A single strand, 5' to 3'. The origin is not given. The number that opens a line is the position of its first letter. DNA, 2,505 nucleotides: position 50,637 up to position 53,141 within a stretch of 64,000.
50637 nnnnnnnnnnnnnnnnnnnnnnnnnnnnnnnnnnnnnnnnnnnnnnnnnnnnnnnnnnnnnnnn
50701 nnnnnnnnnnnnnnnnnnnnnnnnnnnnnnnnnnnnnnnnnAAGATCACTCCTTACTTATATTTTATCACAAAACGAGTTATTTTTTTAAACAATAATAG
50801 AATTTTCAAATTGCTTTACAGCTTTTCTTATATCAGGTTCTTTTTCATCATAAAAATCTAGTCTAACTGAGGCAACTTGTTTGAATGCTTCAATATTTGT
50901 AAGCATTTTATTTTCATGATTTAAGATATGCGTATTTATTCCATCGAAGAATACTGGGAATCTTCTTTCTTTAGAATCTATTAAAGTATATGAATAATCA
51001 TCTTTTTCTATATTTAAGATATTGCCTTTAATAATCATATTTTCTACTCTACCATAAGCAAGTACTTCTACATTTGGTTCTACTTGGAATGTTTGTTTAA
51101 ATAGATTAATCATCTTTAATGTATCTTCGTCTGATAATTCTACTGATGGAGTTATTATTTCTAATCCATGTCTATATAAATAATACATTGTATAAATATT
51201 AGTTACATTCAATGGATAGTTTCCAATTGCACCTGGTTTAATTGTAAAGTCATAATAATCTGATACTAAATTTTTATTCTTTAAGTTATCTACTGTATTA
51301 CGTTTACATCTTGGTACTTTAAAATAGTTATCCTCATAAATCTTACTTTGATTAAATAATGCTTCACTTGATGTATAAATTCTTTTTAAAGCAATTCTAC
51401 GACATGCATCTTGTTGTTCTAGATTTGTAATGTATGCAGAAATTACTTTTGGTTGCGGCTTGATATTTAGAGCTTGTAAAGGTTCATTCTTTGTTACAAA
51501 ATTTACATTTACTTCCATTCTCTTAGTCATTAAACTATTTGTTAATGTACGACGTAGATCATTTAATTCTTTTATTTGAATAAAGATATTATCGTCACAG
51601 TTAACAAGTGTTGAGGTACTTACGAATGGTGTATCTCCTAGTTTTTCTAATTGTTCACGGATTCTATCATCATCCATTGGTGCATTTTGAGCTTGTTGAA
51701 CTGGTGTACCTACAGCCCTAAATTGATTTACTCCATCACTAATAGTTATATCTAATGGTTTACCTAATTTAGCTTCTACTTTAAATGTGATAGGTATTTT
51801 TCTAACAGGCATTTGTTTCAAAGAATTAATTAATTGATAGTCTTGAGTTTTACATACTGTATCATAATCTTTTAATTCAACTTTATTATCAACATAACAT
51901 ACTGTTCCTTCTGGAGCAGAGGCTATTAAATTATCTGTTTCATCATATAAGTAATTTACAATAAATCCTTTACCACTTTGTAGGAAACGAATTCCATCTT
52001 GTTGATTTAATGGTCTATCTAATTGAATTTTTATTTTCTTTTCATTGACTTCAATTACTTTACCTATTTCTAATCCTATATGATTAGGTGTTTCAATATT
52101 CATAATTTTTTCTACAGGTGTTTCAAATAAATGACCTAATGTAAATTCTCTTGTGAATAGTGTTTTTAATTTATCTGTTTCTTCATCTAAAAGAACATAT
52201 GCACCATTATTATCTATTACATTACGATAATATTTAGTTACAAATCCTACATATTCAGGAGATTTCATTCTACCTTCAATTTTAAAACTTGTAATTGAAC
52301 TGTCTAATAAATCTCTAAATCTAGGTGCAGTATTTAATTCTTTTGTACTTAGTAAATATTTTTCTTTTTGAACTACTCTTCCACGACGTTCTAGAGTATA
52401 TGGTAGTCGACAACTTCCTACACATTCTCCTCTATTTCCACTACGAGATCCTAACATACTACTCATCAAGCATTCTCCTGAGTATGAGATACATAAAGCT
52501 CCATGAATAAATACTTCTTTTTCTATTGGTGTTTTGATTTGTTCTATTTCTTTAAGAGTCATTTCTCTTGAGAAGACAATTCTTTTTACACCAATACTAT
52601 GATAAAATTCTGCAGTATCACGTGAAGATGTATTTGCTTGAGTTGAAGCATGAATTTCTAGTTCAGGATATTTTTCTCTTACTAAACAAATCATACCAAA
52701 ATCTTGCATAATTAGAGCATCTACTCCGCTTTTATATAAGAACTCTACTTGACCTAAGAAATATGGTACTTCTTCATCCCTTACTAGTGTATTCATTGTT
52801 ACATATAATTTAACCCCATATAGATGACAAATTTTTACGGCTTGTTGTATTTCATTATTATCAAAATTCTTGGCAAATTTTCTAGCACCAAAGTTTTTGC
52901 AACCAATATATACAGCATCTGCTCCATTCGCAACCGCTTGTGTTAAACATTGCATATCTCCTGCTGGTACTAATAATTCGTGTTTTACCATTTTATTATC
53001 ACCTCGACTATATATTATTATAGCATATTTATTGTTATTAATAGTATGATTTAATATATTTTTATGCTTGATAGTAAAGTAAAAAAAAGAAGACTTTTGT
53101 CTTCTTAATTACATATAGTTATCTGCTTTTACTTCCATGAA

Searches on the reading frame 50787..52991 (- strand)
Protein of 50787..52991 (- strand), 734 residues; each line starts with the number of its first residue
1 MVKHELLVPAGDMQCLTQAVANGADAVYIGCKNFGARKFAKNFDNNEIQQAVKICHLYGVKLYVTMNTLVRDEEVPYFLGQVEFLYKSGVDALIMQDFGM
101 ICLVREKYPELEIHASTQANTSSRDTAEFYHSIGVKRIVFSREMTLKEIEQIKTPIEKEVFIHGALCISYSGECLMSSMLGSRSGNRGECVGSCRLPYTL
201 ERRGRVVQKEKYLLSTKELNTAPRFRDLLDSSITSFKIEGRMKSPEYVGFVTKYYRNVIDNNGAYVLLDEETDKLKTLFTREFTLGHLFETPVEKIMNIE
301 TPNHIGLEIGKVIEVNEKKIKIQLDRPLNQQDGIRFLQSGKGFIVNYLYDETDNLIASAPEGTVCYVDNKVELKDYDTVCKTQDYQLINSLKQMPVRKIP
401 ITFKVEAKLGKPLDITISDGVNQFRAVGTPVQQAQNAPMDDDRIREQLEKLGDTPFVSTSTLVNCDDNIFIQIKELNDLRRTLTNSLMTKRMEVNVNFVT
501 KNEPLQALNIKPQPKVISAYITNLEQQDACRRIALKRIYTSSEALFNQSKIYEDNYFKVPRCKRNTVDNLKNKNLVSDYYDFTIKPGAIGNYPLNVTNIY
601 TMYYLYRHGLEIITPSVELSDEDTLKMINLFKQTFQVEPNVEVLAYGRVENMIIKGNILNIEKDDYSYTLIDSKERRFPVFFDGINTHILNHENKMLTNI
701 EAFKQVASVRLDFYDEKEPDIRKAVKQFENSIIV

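Call 27: search_protein_families(library=pfam, max_evalue=0.00001, proteins=[window:50787-52991:-])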
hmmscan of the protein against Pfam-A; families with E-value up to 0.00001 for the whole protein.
window:50787-52991:- (734 aa): 2 families
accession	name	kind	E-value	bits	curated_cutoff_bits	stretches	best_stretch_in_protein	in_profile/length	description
PF01136.24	Peptidase_U32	-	7.9e-72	241.7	22.4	1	81-292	7-231/233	Peptidase family U32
PF12392.13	DUF3656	-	4.5e-24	85.7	22.1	1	379-491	1-108/109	Collagenase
